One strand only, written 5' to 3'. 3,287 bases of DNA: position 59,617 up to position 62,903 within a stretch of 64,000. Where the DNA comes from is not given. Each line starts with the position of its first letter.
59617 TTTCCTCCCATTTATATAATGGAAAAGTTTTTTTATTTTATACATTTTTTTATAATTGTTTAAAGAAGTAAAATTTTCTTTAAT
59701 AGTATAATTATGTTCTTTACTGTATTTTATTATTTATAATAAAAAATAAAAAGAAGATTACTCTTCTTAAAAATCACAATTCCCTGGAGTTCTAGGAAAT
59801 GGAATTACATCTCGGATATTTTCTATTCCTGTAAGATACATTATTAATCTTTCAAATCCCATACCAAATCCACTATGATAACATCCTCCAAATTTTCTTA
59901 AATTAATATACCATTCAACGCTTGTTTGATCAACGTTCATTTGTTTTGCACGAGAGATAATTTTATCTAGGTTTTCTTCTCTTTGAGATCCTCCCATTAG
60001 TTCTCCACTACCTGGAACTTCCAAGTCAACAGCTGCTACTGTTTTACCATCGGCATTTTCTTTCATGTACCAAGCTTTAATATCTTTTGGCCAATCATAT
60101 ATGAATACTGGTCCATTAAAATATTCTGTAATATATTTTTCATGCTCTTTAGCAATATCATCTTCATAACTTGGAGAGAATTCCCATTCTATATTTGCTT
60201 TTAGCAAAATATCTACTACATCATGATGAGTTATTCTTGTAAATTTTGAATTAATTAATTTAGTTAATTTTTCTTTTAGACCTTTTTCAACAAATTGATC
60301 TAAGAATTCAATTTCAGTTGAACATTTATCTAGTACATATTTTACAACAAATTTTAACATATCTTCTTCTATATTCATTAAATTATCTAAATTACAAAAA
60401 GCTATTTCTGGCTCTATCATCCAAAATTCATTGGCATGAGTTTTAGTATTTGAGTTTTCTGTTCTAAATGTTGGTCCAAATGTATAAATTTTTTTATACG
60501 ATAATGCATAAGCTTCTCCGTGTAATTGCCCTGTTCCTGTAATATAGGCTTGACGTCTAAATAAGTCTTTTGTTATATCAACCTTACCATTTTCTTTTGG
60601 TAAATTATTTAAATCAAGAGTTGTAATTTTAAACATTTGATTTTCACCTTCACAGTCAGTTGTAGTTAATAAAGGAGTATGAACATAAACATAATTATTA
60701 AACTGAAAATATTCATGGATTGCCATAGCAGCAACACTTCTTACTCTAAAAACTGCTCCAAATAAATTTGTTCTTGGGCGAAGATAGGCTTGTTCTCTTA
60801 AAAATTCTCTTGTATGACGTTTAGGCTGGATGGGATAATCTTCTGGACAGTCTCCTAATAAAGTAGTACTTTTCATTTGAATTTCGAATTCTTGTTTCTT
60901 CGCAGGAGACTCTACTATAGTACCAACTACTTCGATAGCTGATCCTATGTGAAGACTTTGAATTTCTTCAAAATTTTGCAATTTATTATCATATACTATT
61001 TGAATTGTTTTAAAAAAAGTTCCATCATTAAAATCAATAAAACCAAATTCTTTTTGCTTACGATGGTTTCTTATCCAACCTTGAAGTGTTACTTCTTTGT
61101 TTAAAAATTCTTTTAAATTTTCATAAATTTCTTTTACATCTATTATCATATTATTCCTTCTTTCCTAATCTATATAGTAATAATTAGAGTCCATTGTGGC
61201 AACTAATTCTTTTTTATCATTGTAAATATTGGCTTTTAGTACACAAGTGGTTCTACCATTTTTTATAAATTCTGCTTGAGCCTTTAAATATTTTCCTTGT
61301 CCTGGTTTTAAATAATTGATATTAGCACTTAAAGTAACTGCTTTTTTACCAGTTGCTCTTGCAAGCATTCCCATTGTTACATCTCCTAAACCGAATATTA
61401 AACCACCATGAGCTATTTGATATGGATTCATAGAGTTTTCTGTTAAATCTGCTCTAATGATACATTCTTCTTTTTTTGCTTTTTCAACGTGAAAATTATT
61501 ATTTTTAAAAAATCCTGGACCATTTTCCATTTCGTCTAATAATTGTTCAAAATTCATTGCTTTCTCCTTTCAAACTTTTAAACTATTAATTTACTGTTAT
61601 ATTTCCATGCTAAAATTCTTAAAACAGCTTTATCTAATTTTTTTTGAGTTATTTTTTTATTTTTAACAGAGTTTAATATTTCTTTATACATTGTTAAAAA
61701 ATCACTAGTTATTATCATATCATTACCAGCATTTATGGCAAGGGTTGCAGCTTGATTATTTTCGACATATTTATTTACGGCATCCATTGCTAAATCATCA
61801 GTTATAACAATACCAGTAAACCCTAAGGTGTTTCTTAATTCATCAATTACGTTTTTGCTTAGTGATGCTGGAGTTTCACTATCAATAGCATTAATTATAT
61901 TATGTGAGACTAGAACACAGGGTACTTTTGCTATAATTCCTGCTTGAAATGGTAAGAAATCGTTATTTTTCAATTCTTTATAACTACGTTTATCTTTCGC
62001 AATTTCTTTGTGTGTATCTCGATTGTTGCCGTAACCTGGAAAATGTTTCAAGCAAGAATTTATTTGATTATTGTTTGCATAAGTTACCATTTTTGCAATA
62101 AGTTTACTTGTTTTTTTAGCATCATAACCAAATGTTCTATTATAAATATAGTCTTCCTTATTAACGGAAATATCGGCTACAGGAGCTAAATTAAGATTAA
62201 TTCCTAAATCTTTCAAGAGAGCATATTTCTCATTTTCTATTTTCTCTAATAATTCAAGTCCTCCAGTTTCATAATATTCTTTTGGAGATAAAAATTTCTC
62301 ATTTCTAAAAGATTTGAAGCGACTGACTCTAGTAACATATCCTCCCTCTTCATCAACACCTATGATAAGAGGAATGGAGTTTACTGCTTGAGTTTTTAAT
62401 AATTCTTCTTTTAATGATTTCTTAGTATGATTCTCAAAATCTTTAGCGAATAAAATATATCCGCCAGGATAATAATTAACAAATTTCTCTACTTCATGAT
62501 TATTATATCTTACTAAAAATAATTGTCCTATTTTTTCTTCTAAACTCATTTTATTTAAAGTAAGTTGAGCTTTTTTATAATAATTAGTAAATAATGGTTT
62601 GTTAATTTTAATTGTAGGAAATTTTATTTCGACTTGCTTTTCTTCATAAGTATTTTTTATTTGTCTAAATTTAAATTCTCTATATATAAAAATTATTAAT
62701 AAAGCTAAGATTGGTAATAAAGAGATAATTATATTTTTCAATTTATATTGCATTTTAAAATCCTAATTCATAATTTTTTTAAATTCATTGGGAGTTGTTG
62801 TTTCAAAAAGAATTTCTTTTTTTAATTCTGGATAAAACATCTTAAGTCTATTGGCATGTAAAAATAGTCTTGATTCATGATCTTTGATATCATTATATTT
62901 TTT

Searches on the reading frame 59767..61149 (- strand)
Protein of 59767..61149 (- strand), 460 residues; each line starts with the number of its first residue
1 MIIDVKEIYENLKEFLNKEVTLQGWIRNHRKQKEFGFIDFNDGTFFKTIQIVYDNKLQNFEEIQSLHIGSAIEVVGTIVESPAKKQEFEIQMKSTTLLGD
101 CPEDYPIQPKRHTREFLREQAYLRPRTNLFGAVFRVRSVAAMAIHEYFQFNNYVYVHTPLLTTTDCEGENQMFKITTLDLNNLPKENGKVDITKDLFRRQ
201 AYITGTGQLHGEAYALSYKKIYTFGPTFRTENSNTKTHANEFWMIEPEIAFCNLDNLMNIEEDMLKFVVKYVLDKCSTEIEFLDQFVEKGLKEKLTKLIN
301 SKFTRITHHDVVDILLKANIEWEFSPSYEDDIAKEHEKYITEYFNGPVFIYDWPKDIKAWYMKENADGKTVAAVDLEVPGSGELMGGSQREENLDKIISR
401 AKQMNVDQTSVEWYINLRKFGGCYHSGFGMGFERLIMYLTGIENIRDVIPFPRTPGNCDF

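Call 11: search_protein_families(library=pfam, proteins=[window:59767-61149:-], max_evalue=0.0001)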
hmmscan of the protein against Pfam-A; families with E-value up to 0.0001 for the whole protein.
window:59767-61149:- (460 aa): 2 families
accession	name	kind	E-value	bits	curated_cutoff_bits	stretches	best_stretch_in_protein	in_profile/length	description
PF00152.25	tRNA-synt_2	-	6.3e-58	196.7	25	1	115-454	3-307/308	tRNA synthetases class II (D, K and N)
PF01336.31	tRNA_anti-codon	-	3.5e-12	46.5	27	1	20-97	1-74/75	OB-fold nucleic acid binding domain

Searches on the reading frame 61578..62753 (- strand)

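Call 11: search_protein_families(library=pfam, proteins=[window:61578-62753:-], max_evalue=0.0001)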
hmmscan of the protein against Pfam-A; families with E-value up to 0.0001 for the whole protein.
window:61578-62753:- (391 aa): 1 family
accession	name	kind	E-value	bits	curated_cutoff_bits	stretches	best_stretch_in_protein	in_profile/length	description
PF00933.27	Glyco_hydro_3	-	4.7e-60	204.1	27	1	71-381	2-314/316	Glycosyl hydrolase family 3 N terminal domain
